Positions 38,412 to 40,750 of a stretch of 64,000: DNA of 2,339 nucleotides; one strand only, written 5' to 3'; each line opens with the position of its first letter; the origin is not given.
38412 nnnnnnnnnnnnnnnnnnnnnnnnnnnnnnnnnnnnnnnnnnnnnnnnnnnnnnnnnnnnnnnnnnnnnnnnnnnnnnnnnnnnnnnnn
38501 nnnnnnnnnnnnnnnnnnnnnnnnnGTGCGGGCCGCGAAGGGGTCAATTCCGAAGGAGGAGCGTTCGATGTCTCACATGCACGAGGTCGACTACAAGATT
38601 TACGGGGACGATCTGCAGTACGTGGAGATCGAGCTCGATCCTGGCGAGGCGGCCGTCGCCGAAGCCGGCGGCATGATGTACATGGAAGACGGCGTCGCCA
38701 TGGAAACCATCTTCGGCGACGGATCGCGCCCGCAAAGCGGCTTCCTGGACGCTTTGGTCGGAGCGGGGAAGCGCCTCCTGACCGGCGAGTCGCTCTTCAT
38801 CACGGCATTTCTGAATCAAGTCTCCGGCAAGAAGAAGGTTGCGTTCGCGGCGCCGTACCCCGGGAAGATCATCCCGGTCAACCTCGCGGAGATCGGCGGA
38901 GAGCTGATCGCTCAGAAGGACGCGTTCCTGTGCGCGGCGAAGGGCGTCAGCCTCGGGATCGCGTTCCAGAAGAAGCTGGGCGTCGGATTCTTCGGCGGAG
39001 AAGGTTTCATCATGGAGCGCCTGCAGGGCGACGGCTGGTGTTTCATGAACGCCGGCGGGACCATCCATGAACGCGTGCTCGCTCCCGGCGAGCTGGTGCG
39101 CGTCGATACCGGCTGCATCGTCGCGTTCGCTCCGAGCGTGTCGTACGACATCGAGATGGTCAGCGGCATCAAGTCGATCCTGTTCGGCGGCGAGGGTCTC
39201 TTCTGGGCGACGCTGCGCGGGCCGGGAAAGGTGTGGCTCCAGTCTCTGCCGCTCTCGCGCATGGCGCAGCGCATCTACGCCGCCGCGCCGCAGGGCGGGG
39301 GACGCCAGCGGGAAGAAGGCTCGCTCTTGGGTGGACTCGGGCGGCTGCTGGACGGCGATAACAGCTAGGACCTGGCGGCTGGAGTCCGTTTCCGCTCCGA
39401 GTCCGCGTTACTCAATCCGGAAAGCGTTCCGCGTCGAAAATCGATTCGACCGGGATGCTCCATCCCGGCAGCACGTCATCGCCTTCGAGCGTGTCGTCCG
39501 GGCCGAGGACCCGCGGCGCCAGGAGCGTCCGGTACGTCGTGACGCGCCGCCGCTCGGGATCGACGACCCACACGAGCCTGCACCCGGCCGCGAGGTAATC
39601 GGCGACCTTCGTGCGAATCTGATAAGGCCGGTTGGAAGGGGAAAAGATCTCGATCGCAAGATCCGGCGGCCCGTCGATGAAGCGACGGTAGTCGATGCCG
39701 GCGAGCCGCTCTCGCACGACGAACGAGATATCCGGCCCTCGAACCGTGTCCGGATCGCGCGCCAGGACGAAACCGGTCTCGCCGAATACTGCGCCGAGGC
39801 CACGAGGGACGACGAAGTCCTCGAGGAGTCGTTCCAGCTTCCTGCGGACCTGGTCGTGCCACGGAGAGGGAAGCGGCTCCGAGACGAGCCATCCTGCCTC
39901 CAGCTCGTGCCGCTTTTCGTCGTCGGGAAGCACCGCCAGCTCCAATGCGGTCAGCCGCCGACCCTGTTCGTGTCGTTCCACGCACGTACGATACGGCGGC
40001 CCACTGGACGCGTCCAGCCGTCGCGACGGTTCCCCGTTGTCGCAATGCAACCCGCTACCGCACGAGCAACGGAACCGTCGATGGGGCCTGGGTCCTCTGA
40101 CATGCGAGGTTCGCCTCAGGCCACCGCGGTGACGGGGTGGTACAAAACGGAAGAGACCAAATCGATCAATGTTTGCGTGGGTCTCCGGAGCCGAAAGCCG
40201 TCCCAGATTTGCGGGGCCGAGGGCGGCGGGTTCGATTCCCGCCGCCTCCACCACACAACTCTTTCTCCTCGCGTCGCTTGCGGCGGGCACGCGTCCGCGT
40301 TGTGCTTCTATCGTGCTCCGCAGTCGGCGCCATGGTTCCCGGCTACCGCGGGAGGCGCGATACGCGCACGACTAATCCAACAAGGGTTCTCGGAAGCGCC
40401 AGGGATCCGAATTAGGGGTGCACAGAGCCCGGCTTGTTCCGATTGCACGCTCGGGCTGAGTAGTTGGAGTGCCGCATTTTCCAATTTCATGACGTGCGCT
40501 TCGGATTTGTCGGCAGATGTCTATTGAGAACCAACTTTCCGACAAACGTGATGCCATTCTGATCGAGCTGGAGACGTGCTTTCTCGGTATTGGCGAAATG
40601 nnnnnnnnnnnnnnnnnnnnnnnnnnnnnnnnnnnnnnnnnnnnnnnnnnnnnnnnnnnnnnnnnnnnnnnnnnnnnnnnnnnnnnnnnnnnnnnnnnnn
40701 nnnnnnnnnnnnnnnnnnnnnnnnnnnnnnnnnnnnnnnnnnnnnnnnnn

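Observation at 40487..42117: ABC ATPase with an unrecognised small effector: candidate new two-gene defence system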

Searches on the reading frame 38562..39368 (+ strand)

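Call 21: search_protein_families(library=pfam, proteins=[window:38562-39368:+], max_evalue=0.1)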
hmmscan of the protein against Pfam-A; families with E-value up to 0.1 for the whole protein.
window:38562-39368:+ (268 aa): 1 family
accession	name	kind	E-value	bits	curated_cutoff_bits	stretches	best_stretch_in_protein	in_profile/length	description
PF01987.23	AIM24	-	2.8e-71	239.9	25.7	1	11-229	1-205/205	Mitochondrial biogenesis AIM24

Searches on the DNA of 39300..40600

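Call 8: search_rna_families(source=window, start=39300, end=40600, threshold=evalue, max_evalue=1, show_alignments=2)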
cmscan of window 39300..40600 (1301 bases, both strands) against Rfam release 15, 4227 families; matches with E-value up to 1: 2.
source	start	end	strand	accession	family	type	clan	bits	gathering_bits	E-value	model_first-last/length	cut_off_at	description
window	40213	40253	+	RF00023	tmRNA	Gene;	CL00001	33.1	47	2.7e-11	1-374/374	no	transfer-messenger RNA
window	40226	40362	+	RF04321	tmRNA_permuted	Gene;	-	27.3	47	0.0025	36-98/213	no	permuted transfer-messenger RNA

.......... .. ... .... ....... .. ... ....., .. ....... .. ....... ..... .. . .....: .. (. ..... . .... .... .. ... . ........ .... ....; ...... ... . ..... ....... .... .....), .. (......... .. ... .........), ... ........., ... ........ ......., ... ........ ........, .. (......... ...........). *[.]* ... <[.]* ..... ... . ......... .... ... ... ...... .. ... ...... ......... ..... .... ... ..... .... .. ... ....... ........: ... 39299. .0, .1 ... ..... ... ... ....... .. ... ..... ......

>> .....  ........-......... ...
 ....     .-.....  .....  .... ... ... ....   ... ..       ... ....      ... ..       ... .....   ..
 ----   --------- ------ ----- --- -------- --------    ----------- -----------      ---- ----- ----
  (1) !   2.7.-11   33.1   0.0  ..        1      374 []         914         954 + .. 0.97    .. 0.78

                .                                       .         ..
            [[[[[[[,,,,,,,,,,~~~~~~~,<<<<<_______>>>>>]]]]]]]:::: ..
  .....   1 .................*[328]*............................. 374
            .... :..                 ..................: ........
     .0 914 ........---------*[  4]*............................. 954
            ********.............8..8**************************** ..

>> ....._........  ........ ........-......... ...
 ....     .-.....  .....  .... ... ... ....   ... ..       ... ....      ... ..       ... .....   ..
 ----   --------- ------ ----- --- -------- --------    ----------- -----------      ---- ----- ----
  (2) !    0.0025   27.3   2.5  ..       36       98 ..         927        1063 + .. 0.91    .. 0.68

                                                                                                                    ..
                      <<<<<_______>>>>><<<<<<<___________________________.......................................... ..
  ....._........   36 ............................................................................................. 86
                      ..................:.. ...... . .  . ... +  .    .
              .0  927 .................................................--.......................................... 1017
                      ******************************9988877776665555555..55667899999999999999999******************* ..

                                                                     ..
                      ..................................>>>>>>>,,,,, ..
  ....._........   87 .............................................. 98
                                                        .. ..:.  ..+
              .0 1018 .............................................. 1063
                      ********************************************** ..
